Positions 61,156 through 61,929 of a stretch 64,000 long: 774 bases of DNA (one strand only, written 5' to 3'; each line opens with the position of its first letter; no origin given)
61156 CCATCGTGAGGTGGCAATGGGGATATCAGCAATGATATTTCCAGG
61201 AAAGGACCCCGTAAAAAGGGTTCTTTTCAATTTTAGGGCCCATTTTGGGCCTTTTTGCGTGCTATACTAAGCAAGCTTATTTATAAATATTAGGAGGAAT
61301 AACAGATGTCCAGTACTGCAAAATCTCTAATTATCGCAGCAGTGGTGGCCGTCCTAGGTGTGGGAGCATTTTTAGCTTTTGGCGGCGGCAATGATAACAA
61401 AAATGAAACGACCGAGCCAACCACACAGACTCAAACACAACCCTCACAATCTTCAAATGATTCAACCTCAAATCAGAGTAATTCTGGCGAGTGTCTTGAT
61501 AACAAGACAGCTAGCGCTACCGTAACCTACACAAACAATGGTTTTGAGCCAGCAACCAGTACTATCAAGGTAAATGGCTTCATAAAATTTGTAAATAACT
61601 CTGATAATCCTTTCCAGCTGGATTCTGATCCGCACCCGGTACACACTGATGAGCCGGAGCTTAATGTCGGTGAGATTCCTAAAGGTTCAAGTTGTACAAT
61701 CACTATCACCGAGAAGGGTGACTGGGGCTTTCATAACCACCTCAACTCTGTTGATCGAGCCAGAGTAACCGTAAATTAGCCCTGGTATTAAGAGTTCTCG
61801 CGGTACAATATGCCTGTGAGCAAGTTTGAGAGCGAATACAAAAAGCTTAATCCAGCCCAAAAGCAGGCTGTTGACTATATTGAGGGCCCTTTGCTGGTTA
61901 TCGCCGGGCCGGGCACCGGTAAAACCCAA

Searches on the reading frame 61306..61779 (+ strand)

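Call 3: search_protein_families(library=pfam, proteins=[window:61306-61779:+], max_evalue=0.1)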
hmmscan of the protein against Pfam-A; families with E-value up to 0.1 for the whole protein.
window:61306-61779:+ (157 aa): 4 families
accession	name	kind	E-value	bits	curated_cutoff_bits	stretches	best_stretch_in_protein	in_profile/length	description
PF13473.12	Cupredoxin_1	-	1.3e-05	25.6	27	1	65-156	17-104/104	Cupredoxin-like domain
PF07790.16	Pilin_N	-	0.0021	19.3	25.2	1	8-77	11-77/78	Archaeal Type IV pilin, N-terminal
PF12685.13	SpoIIIAH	-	0.0054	17.1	30.6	1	7-71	3-65/191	SpoIIIAH-like protein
PF11106.13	YjbE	-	0.057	14.1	27.9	0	5-42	42-79/79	Exopolysaccharide production protein YjbE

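Call 4: search_protein_families(library=ncbifam, proteins=[window:61306-61779:+], max_evalue=0.1)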
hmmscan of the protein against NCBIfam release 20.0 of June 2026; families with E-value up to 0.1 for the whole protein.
window:61306-61779:+ (157 aa): 9 families
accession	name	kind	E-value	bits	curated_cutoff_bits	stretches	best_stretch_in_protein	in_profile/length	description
TIGR03931.1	T7SS_Rv3446c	hypoth_equivalog_domain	0.0051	17.2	47.6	1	10-73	5-71/194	type VII secretion-associated protein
NF006283.1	PRK08455.1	equivalog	0.0052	16.4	187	1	9-61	26-78/182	flagellar basal body-associated protein FliL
TIGR02656.1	cyanin_plasto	equivalog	0.0073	16.7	87.85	1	79-143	13-83/99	plastocyanin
NF042931.1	SAG1386_EF1546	equivalog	0.014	15.4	80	1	8-89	34-114/158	SAG1386/EF1546 family surface-associated protein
NF009391.0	PRK12750.1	equivalog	0.016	15.2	148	1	4-41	3-42/170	CpxP family protein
NF047714.1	adhesin_SiiEA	exception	0.018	14.6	425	1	10-89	136-215/229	BapA-related adhesin SiiEA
NF045680.1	DiMtlExpIhpB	equivalog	0.042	12.8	450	1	9-94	5-92/326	divalent metal ion exporter adaptor subunit IhpB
NF051431.1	Rv0361_Cterm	subfamily_domain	0.043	14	37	0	8-55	11-58/140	Rv0361 family membrane protein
NF052375.1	antisigma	equivalog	0.056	13.4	100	1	7-78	87-156/217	anti-sigma factor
